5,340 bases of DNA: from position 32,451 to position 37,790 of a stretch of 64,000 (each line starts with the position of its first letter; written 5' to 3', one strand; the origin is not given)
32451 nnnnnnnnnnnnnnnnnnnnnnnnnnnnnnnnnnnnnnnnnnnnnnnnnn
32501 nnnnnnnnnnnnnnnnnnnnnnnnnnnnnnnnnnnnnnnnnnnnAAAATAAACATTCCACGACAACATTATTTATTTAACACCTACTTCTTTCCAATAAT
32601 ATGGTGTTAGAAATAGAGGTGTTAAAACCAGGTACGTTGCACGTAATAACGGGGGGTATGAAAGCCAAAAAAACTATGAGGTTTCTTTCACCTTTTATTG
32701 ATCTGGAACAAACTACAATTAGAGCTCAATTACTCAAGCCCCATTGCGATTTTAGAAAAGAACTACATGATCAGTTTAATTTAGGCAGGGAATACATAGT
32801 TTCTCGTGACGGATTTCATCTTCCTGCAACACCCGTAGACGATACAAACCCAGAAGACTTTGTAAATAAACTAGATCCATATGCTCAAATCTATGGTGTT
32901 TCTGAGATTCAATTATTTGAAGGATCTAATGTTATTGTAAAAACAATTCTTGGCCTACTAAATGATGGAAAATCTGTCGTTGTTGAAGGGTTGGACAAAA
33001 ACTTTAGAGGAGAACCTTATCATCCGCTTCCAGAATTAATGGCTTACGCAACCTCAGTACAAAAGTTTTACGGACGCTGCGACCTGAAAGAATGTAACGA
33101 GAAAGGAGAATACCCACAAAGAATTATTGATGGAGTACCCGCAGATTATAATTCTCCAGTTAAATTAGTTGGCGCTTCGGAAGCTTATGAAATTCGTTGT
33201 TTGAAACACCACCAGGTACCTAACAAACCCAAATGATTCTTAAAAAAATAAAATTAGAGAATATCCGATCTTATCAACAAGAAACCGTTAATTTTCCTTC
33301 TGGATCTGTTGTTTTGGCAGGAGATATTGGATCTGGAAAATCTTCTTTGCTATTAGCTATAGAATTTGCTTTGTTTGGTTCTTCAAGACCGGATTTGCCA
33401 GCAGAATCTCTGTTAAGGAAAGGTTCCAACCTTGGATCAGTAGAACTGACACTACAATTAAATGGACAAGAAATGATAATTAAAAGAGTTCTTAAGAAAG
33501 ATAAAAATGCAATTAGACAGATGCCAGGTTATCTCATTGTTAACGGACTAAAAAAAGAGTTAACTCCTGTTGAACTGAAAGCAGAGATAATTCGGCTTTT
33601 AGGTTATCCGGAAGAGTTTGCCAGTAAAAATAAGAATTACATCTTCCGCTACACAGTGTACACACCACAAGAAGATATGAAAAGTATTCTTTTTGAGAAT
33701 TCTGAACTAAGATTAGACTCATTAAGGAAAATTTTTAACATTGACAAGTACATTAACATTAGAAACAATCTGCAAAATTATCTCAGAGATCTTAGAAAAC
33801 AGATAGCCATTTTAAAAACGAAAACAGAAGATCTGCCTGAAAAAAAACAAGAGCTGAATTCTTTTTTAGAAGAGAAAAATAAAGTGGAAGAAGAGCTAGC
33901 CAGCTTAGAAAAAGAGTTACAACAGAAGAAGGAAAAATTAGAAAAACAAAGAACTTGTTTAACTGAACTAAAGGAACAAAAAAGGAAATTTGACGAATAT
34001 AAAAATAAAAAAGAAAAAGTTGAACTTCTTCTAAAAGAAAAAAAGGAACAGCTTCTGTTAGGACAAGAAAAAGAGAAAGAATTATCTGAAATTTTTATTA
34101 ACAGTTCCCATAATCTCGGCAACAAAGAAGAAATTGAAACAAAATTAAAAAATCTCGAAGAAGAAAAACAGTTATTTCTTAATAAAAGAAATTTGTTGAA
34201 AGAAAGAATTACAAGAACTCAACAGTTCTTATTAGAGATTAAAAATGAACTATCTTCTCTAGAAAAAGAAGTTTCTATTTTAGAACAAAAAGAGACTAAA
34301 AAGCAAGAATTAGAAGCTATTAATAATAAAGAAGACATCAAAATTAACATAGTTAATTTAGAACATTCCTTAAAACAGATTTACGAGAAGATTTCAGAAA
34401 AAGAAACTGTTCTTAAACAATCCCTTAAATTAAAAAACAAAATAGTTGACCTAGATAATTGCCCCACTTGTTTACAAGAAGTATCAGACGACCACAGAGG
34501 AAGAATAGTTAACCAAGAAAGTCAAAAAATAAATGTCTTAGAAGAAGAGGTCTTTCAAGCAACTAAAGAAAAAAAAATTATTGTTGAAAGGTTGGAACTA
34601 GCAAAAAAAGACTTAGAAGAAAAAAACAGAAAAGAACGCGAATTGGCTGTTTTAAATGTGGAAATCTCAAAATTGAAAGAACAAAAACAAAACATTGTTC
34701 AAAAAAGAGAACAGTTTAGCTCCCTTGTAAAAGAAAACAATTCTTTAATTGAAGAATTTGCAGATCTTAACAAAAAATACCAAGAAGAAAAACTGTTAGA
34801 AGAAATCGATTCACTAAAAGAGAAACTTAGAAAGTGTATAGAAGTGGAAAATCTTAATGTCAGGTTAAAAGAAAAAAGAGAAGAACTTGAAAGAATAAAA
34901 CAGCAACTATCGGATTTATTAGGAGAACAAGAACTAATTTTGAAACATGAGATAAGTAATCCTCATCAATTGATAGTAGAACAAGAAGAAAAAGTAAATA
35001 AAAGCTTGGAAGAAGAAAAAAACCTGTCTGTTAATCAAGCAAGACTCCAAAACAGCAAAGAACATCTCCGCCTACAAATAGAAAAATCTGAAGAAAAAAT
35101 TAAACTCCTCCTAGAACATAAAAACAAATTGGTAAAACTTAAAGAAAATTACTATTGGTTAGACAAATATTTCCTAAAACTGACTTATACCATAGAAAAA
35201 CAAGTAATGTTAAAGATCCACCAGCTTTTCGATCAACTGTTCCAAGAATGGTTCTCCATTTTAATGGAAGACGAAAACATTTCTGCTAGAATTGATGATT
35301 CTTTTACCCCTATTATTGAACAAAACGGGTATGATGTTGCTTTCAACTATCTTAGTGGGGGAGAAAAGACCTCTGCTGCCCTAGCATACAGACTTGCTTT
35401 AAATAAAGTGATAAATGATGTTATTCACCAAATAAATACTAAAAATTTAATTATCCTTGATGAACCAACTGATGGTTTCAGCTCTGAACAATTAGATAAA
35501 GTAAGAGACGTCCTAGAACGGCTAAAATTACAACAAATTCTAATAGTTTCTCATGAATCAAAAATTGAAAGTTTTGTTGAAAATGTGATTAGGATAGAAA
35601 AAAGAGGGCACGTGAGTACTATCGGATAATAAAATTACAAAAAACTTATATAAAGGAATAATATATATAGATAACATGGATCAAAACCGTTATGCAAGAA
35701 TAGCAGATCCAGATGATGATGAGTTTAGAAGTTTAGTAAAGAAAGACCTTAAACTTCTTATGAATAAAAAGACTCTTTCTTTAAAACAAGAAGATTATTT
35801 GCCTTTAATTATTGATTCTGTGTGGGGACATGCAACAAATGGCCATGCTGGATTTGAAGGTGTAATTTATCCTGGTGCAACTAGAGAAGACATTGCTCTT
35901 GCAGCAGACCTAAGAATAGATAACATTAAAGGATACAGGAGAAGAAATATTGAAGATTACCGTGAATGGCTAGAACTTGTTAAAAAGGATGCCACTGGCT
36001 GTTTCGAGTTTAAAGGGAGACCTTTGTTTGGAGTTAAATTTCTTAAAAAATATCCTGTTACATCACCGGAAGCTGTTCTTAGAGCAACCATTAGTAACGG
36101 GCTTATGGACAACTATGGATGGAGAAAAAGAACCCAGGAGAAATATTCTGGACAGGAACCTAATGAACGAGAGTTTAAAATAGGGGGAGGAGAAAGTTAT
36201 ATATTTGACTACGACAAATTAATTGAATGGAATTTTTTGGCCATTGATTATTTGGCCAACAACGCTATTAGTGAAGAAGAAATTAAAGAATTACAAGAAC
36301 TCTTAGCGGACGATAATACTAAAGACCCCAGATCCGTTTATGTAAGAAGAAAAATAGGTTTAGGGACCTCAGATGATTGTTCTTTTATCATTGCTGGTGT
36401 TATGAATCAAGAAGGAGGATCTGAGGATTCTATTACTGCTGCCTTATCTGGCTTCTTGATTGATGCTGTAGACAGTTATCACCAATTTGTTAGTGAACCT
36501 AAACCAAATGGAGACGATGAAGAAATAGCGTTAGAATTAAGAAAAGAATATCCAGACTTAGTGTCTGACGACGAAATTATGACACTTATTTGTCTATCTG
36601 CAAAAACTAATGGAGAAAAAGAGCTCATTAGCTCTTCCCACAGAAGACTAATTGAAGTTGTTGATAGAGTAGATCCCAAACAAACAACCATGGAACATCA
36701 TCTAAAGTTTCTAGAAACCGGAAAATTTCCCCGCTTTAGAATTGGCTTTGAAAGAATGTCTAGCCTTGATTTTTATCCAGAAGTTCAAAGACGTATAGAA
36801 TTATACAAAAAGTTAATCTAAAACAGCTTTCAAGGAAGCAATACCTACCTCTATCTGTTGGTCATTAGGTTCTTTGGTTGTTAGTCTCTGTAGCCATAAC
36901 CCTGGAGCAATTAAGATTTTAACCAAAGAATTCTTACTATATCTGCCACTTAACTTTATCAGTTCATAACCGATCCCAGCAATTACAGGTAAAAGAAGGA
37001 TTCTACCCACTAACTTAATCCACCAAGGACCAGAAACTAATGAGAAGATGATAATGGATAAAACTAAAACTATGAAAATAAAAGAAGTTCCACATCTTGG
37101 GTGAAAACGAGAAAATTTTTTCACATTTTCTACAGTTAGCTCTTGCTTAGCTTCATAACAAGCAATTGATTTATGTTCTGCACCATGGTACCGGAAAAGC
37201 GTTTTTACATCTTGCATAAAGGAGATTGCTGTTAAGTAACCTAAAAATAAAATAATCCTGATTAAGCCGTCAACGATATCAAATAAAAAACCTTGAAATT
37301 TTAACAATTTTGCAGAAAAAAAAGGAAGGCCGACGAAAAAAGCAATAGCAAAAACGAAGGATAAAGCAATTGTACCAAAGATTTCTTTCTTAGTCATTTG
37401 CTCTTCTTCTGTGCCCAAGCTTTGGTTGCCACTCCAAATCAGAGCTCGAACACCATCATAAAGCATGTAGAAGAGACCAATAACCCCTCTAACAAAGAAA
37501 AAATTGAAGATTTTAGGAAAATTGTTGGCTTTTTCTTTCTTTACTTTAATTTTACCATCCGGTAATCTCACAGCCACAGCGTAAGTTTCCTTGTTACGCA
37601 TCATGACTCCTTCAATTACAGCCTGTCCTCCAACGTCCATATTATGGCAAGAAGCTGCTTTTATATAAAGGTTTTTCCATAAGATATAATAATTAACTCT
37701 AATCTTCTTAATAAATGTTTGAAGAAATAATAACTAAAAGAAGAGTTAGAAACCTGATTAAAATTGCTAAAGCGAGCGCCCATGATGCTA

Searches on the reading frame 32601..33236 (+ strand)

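Call 66: search_protein_families(library=pfam, proteins=[window:32601-33236:+], max_evalue=0.001)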
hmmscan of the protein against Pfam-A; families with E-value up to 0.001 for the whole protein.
window:32601-33236:+ (211 aa): 1 family
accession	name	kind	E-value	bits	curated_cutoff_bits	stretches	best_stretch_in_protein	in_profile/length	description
PF00265.24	TK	-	5.2e-17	62.7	20.6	1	11-204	1-176/176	Thymidine kinase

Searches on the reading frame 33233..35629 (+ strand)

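Call 15: search_protein_families(library=ncbifam, proteins=[window:33233-35629:+], max_evalue=0.00001)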
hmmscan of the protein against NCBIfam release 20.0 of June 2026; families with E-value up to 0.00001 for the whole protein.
window:33233-35629:+ (798 aa): 10 families
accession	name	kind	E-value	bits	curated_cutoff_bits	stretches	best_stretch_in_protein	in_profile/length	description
NF003034.1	PRK03918.1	equivalog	2.4e-36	125.1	700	3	1-194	1-181/878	DNA double-strand break repair ATPase Rad50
NF041034.1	Rad50_Sulf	equivalog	3e-33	114.7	1000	3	1-361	1-327/872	DNA double-strand break repair ATPase Rad50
NF002572.0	PRK02224.1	equivalog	2.4e-28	99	1087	3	1-93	1-93/888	DNA double-strand break repair ATPase Rad50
NF045487.1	ASRP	equivalog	6.8e-25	87.7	300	1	15-331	6-277/593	archaea-specific SMC-related protein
NF041035.1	Rad50_Halo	equivalog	9.2e-24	83.9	1000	2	1-92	1-92/883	DNA double-strand break repair ATPase Rad50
NF002244.0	PRK01156.1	equivalog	1.4e-23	82.9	847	2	1-397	1-372/895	DNA double-strand break repair ATPase Rad50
NF053563.1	Rkd4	equivalog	6.7e-20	70.8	860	1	2-745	2-732/747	arcadin-4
TIGR00611.2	recf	equivalog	2.8e-11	43.2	172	1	3-92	1-90/339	DNA replication/repair protein RecF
NF045780.1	TrlF_fam_ATP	equivalog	7e-09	35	350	1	24-396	310-694/944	TrlF family AAA-like ATPase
TIGR00618.1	sbcc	subfamily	3.8e-08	31.8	478.5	0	707-796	952-1041/1043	exonuclease subunit SbcC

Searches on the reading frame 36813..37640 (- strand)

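Call 66: search_protein_families(library=pfam, proteins=[window:36813-37640:-], max_evalue=0.001)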
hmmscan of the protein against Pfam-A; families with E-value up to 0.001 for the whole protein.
window:36813-37640:- (275 aa): 1 family
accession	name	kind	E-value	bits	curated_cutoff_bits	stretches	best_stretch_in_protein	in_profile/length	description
PF07136.16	DUF1385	-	9.5e-87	290.5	22.1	1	49-274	3-225/227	Protein of unknown function (DUF1385)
